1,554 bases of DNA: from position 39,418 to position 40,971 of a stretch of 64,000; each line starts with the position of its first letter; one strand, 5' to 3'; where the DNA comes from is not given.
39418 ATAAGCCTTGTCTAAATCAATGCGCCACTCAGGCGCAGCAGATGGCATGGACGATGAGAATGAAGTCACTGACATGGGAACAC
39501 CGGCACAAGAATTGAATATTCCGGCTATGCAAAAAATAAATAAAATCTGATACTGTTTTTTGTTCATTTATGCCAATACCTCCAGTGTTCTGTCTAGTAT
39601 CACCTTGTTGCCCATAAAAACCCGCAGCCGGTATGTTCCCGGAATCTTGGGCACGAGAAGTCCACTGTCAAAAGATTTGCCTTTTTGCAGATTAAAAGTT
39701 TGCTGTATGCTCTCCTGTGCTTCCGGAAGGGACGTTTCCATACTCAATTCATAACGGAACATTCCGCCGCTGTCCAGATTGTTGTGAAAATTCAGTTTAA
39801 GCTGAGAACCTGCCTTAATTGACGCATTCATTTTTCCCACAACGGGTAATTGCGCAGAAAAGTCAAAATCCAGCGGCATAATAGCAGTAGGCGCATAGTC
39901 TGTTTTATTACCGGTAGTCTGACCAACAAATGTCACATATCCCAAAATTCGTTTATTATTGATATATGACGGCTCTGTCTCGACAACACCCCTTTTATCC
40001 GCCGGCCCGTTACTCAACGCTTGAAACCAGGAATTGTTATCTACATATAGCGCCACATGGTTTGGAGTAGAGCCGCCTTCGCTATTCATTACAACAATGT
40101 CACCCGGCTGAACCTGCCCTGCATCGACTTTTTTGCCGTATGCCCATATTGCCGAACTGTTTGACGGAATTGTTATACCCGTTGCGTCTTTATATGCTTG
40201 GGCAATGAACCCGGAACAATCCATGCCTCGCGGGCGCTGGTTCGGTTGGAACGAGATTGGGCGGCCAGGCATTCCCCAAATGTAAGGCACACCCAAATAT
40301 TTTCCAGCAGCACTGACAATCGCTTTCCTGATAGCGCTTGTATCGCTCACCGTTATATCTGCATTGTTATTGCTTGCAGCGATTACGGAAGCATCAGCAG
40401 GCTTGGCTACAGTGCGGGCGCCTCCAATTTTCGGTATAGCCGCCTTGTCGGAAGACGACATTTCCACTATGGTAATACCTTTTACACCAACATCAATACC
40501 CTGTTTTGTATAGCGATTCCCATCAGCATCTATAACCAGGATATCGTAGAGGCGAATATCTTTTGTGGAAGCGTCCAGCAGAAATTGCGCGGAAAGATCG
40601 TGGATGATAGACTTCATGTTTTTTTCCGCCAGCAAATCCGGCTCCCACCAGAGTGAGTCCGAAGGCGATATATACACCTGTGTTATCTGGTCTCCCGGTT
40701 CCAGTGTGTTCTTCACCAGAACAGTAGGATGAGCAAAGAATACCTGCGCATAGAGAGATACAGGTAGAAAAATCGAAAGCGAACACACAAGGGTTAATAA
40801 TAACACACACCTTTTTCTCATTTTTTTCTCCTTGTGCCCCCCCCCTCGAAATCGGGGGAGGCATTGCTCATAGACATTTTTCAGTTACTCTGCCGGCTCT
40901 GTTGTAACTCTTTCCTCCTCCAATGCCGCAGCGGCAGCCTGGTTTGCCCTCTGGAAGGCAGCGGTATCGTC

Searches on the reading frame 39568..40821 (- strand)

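Call 92: search_protein_families(library=pfam, proteins=[window:39568-40821:-], max_evalue=0.01)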
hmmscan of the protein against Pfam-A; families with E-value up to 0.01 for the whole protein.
window:39568-40821:- (417 aa): 2 families
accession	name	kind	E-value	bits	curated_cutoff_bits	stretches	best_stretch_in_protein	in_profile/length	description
PF00877.26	NLPC_P60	-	1.4e-18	67.2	23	1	177-270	1-83/105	NlpC/P60 family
PF05257.22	CHAP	-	0.0089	16.9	26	0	195-260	5-67/81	CHAP domain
